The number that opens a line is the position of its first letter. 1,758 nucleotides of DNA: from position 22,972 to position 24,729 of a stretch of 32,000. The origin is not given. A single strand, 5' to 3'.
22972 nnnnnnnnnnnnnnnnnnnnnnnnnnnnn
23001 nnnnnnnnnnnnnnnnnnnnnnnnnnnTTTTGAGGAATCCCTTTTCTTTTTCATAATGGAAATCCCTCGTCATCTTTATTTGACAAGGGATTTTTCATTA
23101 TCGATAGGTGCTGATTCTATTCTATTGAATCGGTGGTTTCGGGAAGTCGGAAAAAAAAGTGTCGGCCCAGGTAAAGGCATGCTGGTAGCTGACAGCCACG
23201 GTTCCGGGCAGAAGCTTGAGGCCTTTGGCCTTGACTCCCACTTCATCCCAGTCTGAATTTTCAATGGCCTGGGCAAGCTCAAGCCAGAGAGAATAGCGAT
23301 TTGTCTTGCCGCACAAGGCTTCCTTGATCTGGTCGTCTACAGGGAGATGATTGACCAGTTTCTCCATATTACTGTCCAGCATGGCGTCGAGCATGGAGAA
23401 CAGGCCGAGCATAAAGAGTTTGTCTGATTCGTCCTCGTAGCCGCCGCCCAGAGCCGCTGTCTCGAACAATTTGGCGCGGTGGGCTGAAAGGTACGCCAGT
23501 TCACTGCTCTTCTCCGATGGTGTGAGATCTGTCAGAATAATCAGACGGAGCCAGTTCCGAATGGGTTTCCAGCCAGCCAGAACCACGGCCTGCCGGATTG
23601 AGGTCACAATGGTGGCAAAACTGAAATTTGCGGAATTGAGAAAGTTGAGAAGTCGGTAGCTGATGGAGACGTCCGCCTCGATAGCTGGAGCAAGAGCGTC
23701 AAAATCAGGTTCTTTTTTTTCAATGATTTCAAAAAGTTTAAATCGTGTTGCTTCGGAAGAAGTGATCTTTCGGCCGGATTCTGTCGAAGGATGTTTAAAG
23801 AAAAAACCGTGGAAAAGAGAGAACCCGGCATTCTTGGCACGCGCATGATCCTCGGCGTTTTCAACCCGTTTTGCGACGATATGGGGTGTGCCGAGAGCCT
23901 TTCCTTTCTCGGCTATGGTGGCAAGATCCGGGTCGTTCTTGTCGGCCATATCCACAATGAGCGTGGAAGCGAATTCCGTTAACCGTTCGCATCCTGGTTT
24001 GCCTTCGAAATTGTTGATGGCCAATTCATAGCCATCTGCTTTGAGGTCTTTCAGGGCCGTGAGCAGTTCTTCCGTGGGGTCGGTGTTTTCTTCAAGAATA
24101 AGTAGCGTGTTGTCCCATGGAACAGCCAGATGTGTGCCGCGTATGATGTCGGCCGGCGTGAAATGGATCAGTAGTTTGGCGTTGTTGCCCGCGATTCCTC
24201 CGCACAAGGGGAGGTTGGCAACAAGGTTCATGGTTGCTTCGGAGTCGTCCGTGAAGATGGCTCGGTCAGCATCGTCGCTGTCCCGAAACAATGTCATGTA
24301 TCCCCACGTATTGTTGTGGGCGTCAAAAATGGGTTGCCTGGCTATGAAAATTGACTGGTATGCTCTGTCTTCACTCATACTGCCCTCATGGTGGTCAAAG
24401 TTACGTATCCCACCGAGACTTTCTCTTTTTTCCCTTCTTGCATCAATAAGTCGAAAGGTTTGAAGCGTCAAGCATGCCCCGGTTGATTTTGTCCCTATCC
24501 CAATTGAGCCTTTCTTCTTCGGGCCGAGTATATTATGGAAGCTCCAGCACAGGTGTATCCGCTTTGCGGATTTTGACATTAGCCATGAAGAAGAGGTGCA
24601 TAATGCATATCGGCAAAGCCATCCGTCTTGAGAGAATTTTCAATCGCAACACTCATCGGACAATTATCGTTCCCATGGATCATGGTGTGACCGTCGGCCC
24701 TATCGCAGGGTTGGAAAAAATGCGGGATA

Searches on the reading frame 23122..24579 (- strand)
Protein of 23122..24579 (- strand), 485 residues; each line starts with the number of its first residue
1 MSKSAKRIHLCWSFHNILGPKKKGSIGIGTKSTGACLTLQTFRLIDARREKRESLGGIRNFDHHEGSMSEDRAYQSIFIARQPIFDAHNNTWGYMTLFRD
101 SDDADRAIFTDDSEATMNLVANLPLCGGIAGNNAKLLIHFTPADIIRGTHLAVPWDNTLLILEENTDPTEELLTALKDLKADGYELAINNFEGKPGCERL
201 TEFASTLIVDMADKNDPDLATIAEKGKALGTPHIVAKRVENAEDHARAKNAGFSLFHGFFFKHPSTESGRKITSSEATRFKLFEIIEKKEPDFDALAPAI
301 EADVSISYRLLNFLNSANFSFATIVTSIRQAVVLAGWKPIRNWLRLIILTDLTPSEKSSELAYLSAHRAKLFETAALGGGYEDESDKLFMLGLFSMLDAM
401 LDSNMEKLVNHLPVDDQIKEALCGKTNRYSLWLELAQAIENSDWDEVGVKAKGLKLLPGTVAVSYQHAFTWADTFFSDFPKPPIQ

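Call 3: search_protein_families(library=pfam, proteins=[window:23122-24579:-], max_evalue=0.1)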
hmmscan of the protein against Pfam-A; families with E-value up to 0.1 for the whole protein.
window:23122-24579:- (485 aa): 2 families
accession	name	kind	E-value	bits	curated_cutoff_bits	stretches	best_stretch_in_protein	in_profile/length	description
PF08668.18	HDOD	-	9.9e-12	45.2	22.9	1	278-394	7-127/196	HDOD domain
PF00563.25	EAL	-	0.00086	19.2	31.3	1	152-264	114-236/236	EAL domain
